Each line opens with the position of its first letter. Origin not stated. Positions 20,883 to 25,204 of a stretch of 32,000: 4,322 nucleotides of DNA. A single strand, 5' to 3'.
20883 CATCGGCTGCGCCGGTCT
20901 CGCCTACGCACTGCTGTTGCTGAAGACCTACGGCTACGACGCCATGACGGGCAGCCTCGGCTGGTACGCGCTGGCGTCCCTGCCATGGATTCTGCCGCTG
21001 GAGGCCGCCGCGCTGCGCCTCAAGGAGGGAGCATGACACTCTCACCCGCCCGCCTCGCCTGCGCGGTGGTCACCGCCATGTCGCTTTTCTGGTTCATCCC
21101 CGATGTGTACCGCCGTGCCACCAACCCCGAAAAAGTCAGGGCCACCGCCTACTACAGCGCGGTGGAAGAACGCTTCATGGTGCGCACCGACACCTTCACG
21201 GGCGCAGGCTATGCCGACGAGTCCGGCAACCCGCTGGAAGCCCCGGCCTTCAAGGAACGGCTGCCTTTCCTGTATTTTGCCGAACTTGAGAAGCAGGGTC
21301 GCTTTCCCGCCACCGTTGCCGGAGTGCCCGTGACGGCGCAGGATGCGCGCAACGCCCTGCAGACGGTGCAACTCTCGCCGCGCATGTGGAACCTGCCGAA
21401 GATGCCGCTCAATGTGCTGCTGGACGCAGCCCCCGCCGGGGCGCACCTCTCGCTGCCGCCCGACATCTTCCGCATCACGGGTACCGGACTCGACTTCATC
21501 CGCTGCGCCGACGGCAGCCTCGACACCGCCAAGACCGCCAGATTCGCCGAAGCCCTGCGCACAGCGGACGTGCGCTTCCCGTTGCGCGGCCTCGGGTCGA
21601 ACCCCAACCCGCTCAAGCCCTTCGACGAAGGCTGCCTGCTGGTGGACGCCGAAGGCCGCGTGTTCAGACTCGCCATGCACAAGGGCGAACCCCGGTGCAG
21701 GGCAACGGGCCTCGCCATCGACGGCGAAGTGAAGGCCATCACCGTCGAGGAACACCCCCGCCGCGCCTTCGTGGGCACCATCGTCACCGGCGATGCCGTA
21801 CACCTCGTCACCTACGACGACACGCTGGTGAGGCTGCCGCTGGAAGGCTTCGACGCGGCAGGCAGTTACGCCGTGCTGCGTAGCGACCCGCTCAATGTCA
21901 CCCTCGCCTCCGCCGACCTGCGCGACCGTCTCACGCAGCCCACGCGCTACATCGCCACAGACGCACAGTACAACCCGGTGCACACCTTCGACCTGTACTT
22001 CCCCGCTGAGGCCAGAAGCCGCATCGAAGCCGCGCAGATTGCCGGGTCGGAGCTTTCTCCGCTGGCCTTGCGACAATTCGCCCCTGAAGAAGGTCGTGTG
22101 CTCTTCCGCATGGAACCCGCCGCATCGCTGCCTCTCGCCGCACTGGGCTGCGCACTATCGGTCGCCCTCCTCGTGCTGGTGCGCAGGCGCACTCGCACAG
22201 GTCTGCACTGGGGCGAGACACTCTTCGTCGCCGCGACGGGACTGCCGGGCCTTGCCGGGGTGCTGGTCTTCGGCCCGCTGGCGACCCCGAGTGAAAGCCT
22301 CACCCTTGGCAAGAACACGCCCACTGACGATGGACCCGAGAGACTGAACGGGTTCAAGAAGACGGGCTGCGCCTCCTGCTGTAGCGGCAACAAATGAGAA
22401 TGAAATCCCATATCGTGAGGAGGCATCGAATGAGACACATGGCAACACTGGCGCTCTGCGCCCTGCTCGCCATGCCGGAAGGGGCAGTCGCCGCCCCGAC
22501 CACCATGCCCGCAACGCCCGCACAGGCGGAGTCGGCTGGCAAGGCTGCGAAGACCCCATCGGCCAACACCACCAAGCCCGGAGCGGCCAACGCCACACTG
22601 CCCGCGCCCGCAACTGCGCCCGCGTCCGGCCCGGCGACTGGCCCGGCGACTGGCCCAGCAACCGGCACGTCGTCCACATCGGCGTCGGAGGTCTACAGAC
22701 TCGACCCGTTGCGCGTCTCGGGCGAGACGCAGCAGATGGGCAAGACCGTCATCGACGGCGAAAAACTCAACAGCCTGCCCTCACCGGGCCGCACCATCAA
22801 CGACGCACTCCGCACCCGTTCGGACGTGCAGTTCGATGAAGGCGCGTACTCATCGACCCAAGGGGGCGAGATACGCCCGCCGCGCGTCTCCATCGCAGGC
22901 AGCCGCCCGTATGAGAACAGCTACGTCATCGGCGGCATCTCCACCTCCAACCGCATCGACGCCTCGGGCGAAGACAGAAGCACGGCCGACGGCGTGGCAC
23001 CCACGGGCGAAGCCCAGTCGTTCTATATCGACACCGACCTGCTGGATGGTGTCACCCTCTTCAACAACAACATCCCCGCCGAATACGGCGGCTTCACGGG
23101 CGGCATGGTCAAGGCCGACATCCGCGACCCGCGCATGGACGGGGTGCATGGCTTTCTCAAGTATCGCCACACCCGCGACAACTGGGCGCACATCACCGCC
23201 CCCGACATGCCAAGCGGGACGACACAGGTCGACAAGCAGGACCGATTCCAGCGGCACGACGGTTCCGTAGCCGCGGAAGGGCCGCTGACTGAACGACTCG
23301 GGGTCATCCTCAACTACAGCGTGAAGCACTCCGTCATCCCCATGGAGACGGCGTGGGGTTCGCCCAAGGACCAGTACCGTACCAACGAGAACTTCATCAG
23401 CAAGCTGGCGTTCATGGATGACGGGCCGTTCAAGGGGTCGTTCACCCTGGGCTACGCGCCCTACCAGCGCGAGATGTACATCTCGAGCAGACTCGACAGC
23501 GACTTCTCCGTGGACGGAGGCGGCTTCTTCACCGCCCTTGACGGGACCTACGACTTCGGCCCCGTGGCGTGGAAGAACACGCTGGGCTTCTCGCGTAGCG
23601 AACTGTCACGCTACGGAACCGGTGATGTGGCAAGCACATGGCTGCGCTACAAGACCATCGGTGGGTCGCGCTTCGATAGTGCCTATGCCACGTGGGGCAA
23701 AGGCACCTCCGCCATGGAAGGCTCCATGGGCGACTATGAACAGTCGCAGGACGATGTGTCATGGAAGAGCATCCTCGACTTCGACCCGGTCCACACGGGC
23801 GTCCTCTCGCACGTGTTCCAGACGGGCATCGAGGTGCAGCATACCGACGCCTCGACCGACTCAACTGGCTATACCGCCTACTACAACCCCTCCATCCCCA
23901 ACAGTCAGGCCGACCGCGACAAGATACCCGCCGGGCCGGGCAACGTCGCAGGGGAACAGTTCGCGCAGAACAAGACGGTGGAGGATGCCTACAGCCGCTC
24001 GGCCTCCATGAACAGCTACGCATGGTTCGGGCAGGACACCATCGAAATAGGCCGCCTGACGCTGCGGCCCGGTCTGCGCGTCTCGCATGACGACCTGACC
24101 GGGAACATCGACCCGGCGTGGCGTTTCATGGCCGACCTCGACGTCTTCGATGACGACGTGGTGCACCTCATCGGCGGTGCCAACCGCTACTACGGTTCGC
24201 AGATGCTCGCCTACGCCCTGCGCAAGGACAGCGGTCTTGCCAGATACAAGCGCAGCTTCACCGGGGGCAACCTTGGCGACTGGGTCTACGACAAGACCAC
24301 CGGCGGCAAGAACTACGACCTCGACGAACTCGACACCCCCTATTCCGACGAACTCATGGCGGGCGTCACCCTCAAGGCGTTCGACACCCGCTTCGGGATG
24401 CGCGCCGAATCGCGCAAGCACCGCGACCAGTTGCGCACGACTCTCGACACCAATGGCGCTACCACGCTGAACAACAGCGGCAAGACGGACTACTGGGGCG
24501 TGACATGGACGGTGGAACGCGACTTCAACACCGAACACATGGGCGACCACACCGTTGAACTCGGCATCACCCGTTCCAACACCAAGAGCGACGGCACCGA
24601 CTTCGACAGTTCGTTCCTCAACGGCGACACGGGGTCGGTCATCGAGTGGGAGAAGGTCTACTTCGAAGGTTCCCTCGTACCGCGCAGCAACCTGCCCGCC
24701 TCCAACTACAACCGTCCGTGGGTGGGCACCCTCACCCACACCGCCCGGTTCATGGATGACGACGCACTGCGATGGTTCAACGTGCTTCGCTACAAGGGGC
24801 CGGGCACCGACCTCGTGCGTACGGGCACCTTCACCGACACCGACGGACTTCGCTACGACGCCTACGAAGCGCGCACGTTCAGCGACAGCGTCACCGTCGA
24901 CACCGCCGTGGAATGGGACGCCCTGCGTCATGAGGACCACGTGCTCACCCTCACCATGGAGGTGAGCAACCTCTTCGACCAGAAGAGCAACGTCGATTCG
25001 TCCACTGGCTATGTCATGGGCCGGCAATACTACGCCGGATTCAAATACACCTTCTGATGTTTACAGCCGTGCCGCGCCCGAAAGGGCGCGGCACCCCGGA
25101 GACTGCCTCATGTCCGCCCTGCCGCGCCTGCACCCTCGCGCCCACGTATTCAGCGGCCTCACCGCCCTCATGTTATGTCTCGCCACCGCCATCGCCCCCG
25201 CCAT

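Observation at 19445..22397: Three-gene module of unknown function: ABC ATPase with Walker-B Asp-Asp, a small ABC-2-like permease and a 454-aa membrane protein with a CxxCC tail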

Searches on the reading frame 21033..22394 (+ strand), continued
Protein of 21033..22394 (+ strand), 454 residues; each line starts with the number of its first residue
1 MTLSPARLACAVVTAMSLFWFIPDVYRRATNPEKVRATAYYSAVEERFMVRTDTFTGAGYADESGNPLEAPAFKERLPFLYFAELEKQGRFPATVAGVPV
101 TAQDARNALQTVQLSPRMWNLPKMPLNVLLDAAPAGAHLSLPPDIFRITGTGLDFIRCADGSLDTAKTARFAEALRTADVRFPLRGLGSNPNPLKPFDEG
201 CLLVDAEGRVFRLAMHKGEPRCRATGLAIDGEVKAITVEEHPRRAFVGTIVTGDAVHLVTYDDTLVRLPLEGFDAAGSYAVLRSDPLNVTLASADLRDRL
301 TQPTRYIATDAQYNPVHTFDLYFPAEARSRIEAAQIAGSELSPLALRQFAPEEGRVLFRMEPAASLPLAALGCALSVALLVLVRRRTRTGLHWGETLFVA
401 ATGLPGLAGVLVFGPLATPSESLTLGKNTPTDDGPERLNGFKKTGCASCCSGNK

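Call 85: search_protein_families(library=pfam, proteins=[L080:1932-2399:+, L063:4733-5341:+, L075:5371-5898:+, L069:14559-18128:+, L086:17888-18892:+, L089:20421-21206:+, L003:5594-8329:+, L003:3604-5097:-, L003:3110-3604:-, L007:797-1345:+], max_evalue=0.01)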
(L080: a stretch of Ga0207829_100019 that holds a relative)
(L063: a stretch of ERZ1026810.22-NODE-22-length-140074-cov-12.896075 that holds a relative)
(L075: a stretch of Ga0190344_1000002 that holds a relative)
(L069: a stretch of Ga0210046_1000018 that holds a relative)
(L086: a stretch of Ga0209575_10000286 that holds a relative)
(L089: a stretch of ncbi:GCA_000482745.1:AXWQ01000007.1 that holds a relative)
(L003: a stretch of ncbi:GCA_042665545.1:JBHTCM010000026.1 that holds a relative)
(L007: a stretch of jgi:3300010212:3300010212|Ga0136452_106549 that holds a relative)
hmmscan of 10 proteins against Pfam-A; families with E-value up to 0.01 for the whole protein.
L080:1932-2399:+ (156 aa): 0 families

L063:4733-5341:+ (203 aa): 6 families
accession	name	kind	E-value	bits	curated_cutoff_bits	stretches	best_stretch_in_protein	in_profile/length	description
PF08281.18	Sigma70_r4_2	-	1.7e-16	60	25.7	1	130-180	2-52/54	Sigma-70, region 4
PF04542.20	Sigma70_r2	-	2.6e-15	56.4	24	1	21-87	1-69/71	Sigma-70 region 2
PF04545.22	Sigma70_r4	-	5.3e-11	42.3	24.1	1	135-184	1-50/50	Sigma-70, region 4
PF07638.17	Sigma70_ECF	-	2.6e-05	24.6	21.1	1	5-183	6-180/185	ECF sigma factor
PF12645.13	HTH_16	-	0.0049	17.4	22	0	5-48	2-51/65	Helix-turn-helix domain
PF22233.2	PhyR_sigma-like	-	0.0092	16.2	27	0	139-182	4-47/50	Response regulator PhyR, sigma-like domain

L075:5371-5898:+ (176 aa): 2 families
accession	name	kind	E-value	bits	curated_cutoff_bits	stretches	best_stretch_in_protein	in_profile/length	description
PF13801.11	Metal_resist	-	1.3e-05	25.8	29.2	1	17-138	2-124/125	Heavy-metal resistance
PF07813.17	LTXXQ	-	0.003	18.7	24.3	1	47-140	6-96/100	LTXXQ motif family protein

L069:14559-18128:+ (1190 aa): 0 families

L086:17888-18892:+ (335 aa): 4 families
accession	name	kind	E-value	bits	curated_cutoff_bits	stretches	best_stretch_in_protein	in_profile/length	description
PF19572.5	PorV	-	3.1e-10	40.5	27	1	22-178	7-173/243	Type IX secretion system protein PorV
PF03687.19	UPF0164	-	2.9e-07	30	21.4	1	30-152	43-161/325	Uncharacterised protein family (UPF0164)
PF19089.6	DUF5777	-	0.0019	17.9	23.1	0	287-335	151-202/247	Membrane bound beta barrel domain (DUF5777)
PF03349.22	Toluene_X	-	0.0095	14.9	29.7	0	39-151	24-112/421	Outer membrane protein transport protein (OMPP1/FadL/TodX)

L089:20421-21206:+ (262 aa): 1 family
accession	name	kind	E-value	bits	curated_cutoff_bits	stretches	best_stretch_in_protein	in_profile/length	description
PF11932.13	DUF3450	-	2e-65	220.9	32.6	1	17-258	2-240/241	Protein of unknown function (DUF3450)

L003:5594-8329:+ (912 aa): 0 families

L003:3604-5097:- (497 aa): 1 family
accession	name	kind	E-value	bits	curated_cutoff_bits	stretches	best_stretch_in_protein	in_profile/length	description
PF04055.27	Radical_SAM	-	6.6e-18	65.9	29.5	1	105-278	1-165/166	Radical SAM superfamily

L003:3110-3604:- (164 aa): 2 families
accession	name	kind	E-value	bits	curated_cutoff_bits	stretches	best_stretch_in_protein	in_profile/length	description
PF06228.19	ChuX_HutX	-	5.5e-32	110.9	25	1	20-155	1-134/134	Haem utilisation ChuX/HutX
PF05171.18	HemS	-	6.8e-07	29.7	24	1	30-157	7-126/128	Haemin-degrading HemS.ChuX domain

L007:797-1345:+ (183 aa): 0 families

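Call 86: fold_search(model_id=the predicted structure, library=pdb)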
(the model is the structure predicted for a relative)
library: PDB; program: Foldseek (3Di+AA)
matches with E <= 10: 412; with E <= 0.001: 0
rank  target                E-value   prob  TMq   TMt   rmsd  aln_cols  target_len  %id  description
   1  4nsx                  2.0e-03  0.99  0.16  0.17  25.1       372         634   10  Crystal Structure of the Utp21 tandem WD Domain (released 2014-02-19)
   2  3c75_H                4.4e-03  0.96  0.15  0.24  17.4       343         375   10  Paracoccus versutus methylamine dehydrogenase in complex with amicyanin (released 2008-12-30)
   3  5ojp_C                8.0e-03  0.98  0.15  0.30  12.4       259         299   10  YCF48 bound to D1 peptide (released 2018-08-08)
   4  6ve7_B                8.4e-03  0.84  0.14  0.15  16.2       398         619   10  The inner junction complex of Chlamydomonas reinhardtii doublet microtubule (released 2020-02-05)
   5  8gg8_B                1.1e-02  0.96  0.15  0.27  15.9       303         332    6  CryoEM structure of beta-2-adrenergic receptor in complex with GTP-bound Gs heterotrimer (transition intermediate #14  (released 2024-03-06)
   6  4l1m_B                1.2e-02  0.75  0.12  0.20  16.2       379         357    6  Structure of the first RCC1-like domain of HERC2 (released 2013-07-03)
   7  3shf                  1.2e-02  0.16  0.09  0.06  25.9       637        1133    8  Crystal structure of the R265S mutant of full-length murine Apaf-1 (released 2011-08-24)
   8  4l1m_C                1.4e-02  0.92  0.16  0.27  14.0       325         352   10  Structure of the first RCC1-like domain of HERC2 (released 2013-07-03)
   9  4l1m_A                1.5e-02  0.93  0.16  0.27  14.0       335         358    8  Structure of the first RCC1-like domain of HERC2 (released 2013-07-03)
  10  6dsz_A                1.6e-02  0.89  0.18  0.11  19.3       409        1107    8  Crystal structure of DDB1 in complex with DET1- and DDB1-associated protein 1 (DDA1) (released 2018-12-12)
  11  9e2g_2B               1.7e-02  0.90  0.15  0.16  16.9       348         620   11  Cryo-EM structure of 48 nm repeat of microtubule doublet from T. brucei flagellum (released 2025-03-12)
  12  8tid_w                2.1e-02  0.54  0.14  0.09  23.6       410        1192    8  Combined linker domain of N-DRC and associated proteins Tetrahymena (released 2023-09-27)
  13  6vbu_9                2.2e-02  0.72  0.15  0.14  22.1       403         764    9  Structure of the bovine BBSome complex (released 2020-01-29)
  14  5jwz_B                2.3e-02  0.96  0.16  0.15  10.2       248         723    8  Structure of a Putative Xyloglucanase from the Cellulolytic Bacteria Streptomyces sp. SirexAA-E (released 2016-06-01)
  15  1mda_H                2.4e-02  0.75  0.14  0.23  17.6       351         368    9  CRYSTAL STRUCTURE OF AN ELECTRON-TRANSFER COMPLEX BETWEEN METHYLAMINE DEHYDROGENASE AND AMICYANIN (released 1993-10-31)
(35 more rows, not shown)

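Call 89: search_solved_structures(query=L037:2932-5661:+, max_evalue=0.00001)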
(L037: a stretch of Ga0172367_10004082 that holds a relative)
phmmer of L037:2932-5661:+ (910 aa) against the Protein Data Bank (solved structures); distinct sequences matched with E-value up to 0.00001: 0.

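Call 93: search_protein_families(library=padloc, proteins=[window:21033-22394:+], max_evalue=0.001)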
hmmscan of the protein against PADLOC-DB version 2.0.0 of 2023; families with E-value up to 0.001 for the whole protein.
window:21033-22394:+ (454 aa): 0 families

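Call 94: search_protein_families(library=ncbifam, proteins=[L040:322-2265:+, L037:516-2882:+, L057:5616-7835:+, L049:5684-6868:+, L080:6830-8401:+, L003:3604-5097:-, P0213], max_evalue=0.00001)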
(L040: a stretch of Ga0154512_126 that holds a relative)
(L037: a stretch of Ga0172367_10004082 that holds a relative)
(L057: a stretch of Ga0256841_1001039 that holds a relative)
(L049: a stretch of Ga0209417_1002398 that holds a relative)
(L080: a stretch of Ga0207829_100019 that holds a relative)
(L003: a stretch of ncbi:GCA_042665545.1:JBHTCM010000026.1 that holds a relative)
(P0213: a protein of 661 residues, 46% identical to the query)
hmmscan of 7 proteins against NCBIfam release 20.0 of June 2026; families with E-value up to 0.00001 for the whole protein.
L040:322-2265:+ (648 aa): 4 families
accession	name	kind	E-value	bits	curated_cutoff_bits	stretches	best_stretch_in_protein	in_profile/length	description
TIGR02163.1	napH_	subfamily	2.9e-17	63.1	213.05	1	70-203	57-186/255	NapH/MauN family ferredoxin-type protein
NF007013.0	PRK09477.1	equivalog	2.4e-15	56.4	234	1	62-203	72-209/286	quinol dehydrogenase ferredoxin subunit NapH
NF038196.1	ferrodoxin_EFR1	subfamily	4.6e-09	36.7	75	1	259-306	180-228/242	EFR1 family ferrodoxin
NF046105.1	TransRegNosR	equivalog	3.2e-08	32.3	1000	1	90-201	498-610/680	transcriptional regulator NosR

L037:516-2882:+ (789 aa): 2 families
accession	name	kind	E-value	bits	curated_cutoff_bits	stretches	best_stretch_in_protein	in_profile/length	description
NF010237.0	PRK13684.1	equivalog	1.1e-25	90.3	326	2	523-628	62-165/334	photosynthesis system II assembly factor Ycf48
NF045728.1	glycosyl_F510_1955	equivalog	1e-13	51.1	175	1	530-685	75-233/246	F510_1955 family glycosylhydrolase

L057:5616-7835:+ (740 aa): 0 families

L049:5684-6868:+ (395 aa): 0 families

L080:6830-8401:+ (524 aa): 0 families

L003:3604-5097:- (497 aa): 16 families
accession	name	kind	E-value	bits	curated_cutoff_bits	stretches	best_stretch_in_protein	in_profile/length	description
TIGR04107.1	rSAM_HutW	equivalog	1.1e-154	515.3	400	1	64-487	2-418/419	heme anaerobic degradation radical SAM methyltransferase ChuW/HutW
TIGR00539.1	hemN_rel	equivalog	1e-38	133.4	205.4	1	103-386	2-278/361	radical SAM family heme chaperone HemW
NF006067.1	PRK08208.1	equivalog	1.3e-31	110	380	1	93-378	27-307/427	STM4012 family radical SAM protein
TIGR00538.1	hemN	equivalog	7.9e-30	104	324.95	1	104-297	52-245/454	oxygen-independent coproporphyrinogen III oxidase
TIGR03994.1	rSAM_HemZ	equivalog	4.6e-29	101.7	321.4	1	101-332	84-314/401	coproporphyrinogen dehydrogenase HemZ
NF006385.0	PRK08629.1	equivalog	9.6e-20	70.7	355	1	99-389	50-326/439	coproporphyrinogen III oxidase family protein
NF006060.0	PRK08207.1-3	equivalog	1.7e-17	63.4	653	1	103-330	151-383/477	coproporphyrinogen III oxidase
NF006064.0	PRK08207.2-2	equivalog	3.2e-16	59.4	504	1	104-293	147-339/465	coproporphyrinogen III oxidase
NF005133.0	PRK06582.1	equivalog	6.7e-16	58.3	597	1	104-314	14-221/390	coproporphyrinogen III oxidase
NF006062.0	PRK08207.1-5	equivalog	9e-14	51.2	1007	1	104-334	151-386/476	coproporphyrinogen III oxidase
NF004567.0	PRK05904.1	equivalog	1.6e-13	50.6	355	1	104-300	9-200/353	coproporphyrinogen III oxidase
NF006061.0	PRK08207.1-4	equivalog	2e-12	46.7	702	1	104-282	176-358/501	coproporphyrinogen III oxidase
NF006066.0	PRK08207.2-5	equivalog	4.2e-12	45.4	1117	1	103-295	192-387/518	coproporphyrinogen III oxidase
NF006063.0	PRK08207.2-1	equivalog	1.9e-11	43.3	1074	1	103-275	194-369/518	coproporphyrinogen III oxidase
TIGR01212.1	TIGR01212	equivalog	2.4e-06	26.9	180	0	256-316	179-239/302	tRNA modification radical SAM protein MnmL/YtqA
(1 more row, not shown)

P0213 (661 aa): 0 families

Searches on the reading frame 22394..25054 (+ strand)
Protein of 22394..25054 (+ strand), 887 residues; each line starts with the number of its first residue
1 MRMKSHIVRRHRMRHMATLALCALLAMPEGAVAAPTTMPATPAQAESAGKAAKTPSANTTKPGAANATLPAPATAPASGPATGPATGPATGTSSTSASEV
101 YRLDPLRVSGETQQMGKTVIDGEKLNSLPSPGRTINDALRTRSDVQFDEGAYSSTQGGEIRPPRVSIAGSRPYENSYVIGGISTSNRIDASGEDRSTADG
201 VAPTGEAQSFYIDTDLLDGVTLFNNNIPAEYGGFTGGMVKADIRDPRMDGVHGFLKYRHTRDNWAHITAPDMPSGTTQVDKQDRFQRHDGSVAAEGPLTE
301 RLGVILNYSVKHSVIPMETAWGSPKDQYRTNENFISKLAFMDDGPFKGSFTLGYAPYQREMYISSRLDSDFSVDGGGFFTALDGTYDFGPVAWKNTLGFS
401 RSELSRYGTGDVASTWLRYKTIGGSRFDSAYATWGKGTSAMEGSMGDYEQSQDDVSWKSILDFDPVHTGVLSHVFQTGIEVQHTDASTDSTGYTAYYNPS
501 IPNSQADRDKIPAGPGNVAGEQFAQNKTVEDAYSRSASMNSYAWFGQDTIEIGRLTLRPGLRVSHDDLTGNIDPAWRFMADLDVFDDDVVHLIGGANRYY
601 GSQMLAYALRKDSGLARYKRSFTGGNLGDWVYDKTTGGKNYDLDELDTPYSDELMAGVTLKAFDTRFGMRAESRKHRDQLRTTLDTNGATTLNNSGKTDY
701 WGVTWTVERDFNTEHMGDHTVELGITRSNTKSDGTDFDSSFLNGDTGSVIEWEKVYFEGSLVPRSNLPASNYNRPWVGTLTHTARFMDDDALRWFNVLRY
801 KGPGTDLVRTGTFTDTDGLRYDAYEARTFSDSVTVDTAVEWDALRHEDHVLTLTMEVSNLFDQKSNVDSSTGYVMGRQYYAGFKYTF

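Call 4: search_protein_families(library=pfam, proteins=[window:22394-25054:+], max_evalue=0.1)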
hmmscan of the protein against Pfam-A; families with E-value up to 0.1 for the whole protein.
window:22394-25054:+ (887 aa): 1 family
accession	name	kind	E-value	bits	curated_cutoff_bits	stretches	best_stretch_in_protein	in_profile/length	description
PF25706.1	HCMV_UL116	-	0.018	14.7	30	1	9-110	3-100/336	Human cytomegalovirus UL116 protein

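Call 5: search_protein_families(library=ncbifam, proteins=[window:22394-25054:+], max_evalue=0.1)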
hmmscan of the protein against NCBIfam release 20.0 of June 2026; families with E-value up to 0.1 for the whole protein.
window:22394-25054:+ (887 aa): 1 family
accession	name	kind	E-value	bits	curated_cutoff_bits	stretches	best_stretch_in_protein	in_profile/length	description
NF045765.1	PhenlGlyoxDHPadH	equivalog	0.075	11.9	475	0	516-560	300-343/416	NADH-dependent phenylglyoxylate dehydrogenase subunit epsilon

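Call 17: search_solved_structures(query=window:22394-25054:+, max_evalue=1)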
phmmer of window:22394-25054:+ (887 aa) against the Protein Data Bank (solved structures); distinct sequences matched with E-value up to 1: 2.
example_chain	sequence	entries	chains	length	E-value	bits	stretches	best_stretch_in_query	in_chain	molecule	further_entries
4zgv_A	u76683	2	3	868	5.8e-73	249.7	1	106-886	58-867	Ferredoxin receptor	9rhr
6ofr_A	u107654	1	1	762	6.6e-44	153.6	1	116-880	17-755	TonB-dependent outer membrane receptor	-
